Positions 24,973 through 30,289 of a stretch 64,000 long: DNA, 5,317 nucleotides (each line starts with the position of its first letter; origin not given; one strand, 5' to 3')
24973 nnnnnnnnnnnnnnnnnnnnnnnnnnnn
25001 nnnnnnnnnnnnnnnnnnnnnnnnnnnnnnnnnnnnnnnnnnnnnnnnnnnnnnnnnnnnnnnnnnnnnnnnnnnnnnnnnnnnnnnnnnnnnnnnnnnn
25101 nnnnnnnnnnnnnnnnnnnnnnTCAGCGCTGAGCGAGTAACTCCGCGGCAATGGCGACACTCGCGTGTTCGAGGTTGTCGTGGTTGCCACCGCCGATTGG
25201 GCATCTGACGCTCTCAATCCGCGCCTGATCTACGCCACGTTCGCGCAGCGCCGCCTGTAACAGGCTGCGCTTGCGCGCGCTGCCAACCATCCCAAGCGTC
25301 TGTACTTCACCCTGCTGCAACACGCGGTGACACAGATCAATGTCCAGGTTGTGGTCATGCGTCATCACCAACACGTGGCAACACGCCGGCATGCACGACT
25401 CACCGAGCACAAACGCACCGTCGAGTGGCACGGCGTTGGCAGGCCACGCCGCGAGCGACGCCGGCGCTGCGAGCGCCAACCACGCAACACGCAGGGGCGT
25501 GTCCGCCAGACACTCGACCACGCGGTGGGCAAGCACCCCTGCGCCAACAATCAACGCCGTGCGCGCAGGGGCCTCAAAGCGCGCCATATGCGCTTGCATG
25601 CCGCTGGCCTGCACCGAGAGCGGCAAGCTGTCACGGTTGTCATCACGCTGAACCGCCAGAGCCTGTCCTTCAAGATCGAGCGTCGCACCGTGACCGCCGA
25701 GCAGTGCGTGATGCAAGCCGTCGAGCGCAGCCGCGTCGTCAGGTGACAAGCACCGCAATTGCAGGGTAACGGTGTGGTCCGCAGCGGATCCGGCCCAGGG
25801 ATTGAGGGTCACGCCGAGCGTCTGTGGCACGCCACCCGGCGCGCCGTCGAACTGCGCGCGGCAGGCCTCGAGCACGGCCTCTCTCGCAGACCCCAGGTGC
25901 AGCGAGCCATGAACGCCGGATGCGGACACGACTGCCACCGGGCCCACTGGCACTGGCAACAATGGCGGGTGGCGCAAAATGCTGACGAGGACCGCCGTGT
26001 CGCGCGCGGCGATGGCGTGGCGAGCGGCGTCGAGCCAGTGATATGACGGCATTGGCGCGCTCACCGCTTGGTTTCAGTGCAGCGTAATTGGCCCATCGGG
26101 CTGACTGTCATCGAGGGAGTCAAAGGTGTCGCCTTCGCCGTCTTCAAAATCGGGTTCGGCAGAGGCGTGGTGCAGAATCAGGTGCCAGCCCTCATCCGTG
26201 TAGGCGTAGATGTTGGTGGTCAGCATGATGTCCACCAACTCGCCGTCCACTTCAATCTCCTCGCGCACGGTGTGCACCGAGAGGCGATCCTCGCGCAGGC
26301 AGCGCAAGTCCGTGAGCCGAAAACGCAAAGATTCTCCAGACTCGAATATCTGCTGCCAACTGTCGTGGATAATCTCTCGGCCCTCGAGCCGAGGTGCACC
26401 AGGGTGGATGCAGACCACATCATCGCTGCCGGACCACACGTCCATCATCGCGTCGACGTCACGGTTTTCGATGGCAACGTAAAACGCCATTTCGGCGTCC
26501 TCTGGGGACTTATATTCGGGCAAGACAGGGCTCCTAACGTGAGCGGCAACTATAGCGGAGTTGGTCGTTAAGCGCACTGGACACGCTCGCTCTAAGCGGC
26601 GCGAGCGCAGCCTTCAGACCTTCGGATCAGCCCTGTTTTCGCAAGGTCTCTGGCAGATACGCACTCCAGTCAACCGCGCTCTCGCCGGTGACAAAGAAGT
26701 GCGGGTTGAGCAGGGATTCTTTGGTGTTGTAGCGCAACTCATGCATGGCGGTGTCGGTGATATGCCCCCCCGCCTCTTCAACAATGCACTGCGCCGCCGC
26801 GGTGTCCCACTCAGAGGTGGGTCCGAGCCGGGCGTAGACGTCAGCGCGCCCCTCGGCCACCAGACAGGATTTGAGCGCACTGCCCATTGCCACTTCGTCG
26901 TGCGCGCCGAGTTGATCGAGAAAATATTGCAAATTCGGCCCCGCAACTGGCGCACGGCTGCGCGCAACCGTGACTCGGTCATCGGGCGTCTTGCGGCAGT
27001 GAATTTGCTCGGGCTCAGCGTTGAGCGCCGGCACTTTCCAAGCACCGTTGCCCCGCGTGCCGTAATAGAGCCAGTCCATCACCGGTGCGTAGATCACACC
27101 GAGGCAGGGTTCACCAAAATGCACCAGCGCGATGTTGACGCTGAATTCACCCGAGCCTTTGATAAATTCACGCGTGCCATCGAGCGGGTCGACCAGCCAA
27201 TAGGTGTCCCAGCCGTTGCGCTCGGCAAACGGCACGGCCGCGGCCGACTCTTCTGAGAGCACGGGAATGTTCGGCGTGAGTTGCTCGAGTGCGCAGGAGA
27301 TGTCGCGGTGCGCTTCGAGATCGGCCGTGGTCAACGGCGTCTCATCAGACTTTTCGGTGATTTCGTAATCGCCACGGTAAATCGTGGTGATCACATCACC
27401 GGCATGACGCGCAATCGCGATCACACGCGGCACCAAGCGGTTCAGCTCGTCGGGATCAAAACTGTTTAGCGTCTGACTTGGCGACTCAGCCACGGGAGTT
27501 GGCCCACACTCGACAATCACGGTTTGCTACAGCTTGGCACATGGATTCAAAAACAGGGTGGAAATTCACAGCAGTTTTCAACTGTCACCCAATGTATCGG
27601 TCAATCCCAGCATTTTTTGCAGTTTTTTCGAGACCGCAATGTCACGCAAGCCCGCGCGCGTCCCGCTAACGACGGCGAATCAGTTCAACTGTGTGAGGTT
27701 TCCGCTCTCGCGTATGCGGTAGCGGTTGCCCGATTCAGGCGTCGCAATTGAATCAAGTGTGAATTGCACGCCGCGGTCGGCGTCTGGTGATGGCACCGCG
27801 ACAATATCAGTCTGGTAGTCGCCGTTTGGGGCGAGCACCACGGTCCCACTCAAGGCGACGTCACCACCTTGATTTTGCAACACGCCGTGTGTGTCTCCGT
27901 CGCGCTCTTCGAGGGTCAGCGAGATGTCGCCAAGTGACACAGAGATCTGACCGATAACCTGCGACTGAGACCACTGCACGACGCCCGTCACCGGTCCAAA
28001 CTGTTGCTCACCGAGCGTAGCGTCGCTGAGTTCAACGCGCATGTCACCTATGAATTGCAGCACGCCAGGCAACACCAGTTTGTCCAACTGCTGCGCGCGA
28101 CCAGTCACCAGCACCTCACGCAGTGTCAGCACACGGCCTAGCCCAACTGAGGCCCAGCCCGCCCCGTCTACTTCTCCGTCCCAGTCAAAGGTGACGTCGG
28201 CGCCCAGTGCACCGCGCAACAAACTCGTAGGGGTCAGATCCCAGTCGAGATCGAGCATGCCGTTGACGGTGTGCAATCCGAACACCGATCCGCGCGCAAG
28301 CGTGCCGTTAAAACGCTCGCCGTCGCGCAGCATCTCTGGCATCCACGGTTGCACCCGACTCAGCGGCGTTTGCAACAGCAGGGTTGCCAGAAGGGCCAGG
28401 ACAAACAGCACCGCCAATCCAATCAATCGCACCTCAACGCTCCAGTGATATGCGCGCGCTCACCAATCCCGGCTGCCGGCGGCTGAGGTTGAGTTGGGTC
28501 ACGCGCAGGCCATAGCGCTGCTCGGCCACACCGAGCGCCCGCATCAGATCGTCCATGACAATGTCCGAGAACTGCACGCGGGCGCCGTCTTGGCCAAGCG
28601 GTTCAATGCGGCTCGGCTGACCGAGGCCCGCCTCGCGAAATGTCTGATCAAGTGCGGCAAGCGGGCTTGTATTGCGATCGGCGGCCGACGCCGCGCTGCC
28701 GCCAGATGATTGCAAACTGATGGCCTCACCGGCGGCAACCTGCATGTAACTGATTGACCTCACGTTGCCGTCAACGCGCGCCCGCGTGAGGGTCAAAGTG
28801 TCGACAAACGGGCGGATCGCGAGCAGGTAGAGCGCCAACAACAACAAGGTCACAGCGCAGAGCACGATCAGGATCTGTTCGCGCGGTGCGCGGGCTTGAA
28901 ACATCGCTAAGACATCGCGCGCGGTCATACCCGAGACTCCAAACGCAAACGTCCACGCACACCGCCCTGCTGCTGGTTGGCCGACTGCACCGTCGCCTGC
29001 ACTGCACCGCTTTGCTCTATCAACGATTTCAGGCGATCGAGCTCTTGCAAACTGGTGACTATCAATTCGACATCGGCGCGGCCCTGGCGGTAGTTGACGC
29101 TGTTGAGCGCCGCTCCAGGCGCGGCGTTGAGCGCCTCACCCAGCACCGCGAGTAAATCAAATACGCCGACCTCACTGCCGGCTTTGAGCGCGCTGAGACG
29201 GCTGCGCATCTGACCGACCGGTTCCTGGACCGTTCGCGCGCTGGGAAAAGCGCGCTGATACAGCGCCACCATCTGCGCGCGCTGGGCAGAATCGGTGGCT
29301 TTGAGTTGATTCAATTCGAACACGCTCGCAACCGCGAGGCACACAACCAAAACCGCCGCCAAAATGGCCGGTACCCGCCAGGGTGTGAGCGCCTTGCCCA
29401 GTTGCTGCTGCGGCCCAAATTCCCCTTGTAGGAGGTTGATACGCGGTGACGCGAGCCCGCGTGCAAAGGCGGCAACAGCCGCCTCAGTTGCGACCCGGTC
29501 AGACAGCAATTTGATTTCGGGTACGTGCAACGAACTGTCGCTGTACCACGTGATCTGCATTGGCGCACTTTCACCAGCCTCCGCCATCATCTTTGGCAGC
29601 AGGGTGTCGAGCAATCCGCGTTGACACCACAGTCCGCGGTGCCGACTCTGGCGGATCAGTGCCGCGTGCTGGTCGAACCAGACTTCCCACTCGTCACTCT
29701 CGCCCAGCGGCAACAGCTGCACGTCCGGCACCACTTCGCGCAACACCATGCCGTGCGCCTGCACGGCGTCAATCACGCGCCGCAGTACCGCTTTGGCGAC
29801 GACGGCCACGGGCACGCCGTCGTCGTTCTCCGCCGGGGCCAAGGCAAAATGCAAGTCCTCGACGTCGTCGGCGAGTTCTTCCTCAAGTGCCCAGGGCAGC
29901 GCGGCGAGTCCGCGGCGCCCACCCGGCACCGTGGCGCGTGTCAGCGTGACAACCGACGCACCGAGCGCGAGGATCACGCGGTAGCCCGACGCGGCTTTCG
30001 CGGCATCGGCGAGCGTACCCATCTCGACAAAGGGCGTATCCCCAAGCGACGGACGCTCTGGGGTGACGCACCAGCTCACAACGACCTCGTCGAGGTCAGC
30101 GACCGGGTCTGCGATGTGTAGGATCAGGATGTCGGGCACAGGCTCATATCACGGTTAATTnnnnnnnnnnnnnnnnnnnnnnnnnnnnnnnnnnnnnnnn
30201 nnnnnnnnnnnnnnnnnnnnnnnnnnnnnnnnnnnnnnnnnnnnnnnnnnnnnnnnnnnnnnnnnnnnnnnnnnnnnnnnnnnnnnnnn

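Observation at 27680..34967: Partial T2SS operon (gspG-gspN only), divergent from a rhombosortase-VanZ-PqiA-like trio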

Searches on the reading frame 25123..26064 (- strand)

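Call 8: search_protein_families(library=pfam, proteins=[window:25123-26064:-], max_evalue=0.001)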
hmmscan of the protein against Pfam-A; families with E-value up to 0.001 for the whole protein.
window:25123-26064:- (313 aa): 1 family
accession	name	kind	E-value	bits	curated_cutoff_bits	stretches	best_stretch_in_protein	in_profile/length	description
PF13478.12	XdhC_C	-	8.3e-21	75.2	29.7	1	171-309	2-125/125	XdhC Rossmann domain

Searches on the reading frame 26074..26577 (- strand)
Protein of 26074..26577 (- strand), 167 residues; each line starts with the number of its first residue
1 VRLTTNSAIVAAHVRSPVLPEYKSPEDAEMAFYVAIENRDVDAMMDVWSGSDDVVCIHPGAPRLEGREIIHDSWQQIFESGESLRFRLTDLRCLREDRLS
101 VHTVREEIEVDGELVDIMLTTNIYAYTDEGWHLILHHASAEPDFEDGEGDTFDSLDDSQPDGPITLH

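Call 8: search_protein_families(library=pfam, proteins=[window:26074-26577:-], max_evalue=0.001)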
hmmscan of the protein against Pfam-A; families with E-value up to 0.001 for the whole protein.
window:26074-26577:- (167 aa): 3 families
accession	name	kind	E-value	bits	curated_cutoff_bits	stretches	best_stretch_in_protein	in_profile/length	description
PF13474.12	SnoaL_3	-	2.2e-21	76.9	22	1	31-140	7-118/121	SnoaL-like domain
PF12680.13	SnoaL_2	-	1.5e-07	32.4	27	1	31-102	3-70/102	SnoaL-like domain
PF14534.12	DUF4440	-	9.9e-06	26.4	25.2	1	29-132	5-106/107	Domain of unknown function (DUF4440)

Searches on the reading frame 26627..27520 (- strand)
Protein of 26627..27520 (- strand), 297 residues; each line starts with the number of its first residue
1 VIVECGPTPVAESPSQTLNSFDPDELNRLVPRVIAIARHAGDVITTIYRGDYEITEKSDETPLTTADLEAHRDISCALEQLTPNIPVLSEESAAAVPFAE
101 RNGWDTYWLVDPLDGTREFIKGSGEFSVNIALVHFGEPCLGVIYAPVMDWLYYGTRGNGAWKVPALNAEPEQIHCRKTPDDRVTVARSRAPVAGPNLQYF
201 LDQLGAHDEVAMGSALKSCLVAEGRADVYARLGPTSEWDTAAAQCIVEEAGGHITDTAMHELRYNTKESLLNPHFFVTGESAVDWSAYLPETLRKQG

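Call 8: search_protein_families(library=pfam, proteins=[window:26627-27520:-], max_evalue=0.001)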
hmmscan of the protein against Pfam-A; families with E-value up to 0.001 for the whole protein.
window:26627-27520:- (297 aa): 1 family
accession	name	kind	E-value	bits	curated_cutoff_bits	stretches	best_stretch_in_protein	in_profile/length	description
PF00459.30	Inositol_P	-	2.3e-48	165.5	27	1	34-271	10-252/271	Inositol monophosphatase family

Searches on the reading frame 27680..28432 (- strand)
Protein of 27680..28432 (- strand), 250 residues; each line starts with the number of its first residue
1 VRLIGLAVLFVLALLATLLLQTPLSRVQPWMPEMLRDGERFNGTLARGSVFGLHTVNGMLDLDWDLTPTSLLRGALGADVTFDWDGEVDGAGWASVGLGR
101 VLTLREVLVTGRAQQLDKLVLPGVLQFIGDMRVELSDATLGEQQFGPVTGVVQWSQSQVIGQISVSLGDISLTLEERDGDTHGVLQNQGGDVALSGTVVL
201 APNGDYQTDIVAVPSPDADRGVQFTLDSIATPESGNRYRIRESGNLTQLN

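Call 4: search_protein_families(library=ncbifam, proteins=[window:27680-28432:-], max_evalue=0.01)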
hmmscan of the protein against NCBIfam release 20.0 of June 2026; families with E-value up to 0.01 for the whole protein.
window:27680-28432:- (250 aa): 0 families

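Call 5: search_protein_families(library=pfam, proteins=[window:27680-28432:-], max_evalue=0.01)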
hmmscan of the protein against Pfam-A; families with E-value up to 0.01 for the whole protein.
window:27680-28432:- (250 aa): 1 family
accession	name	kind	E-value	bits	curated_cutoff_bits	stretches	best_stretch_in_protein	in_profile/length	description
PF01203.25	T2SSN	-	3.8e-22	79.8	29.6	1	41-241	8-211/211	Type II secretion system (T2SS), protein N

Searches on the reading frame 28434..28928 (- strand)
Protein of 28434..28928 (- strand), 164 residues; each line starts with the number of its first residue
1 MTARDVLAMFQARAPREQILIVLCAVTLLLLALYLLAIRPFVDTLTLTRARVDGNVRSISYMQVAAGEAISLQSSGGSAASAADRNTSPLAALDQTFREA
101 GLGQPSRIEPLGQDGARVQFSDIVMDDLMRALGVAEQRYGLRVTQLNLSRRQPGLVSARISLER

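Call 4: search_protein_families(library=ncbifam, proteins=[window:28434-28928:-], max_evalue=0.01)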
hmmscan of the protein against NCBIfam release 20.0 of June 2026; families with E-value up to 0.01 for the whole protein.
window:28434-28928:- (164 aa): 1 family
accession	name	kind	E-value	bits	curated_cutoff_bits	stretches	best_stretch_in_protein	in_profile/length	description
NF007274.0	PRK09731.1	exception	4.8e-06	26.4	352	1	11-157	30-169/178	GspM family type II secretion system protein YghD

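Call 5: search_protein_families(library=pfam, proteins=[window:28434-28928:-], max_evalue=0.01)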
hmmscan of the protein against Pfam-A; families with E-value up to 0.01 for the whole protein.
window:28434-28928:- (164 aa): 1 family
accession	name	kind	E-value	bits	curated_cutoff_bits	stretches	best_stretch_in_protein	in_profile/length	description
PF04612.17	T2SSM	-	1.4e-25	90.8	27.8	1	7-162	5-156/160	Type II secretion system (T2SS), protein M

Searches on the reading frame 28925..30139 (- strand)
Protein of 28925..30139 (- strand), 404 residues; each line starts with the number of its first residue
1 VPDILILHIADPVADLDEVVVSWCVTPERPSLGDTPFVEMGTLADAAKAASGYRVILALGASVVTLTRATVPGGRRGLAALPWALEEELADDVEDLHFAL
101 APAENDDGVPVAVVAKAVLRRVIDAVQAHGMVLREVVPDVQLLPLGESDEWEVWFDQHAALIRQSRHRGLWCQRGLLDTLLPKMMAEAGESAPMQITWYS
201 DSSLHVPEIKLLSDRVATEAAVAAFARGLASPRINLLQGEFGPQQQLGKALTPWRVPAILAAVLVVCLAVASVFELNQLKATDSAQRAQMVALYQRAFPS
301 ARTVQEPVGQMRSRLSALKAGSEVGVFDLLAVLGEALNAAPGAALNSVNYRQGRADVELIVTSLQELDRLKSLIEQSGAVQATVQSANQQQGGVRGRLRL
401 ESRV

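Call 4: search_protein_families(library=ncbifam, proteins=[window:28925-30139:-], max_evalue=0.01)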
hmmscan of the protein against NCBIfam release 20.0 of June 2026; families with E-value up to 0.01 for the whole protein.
window:28925-30139:- (404 aa): 1 family
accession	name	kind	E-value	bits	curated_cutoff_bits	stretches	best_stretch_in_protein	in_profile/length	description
TIGR01709.2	typeII_sec_gspL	equivalog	5.4e-69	233.2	65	1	22-396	15-391/392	type II secretion system protein GspL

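Call 5: search_protein_families(library=pfam, proteins=[window:28925-30139:-], max_evalue=0.01)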
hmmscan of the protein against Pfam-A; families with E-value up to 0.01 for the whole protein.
window:28925-30139:- (404 aa): 2 families
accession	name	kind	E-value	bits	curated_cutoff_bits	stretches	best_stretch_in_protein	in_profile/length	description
PF05134.19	T2SSL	-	8e-27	94.6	25.5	1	47-243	41-230/231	Type II secretion system (T2SS), protein L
PF12693.12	GspL_C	-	2.8e-20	73.2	29.6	1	249-401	2-155/158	GspL periplasmic domain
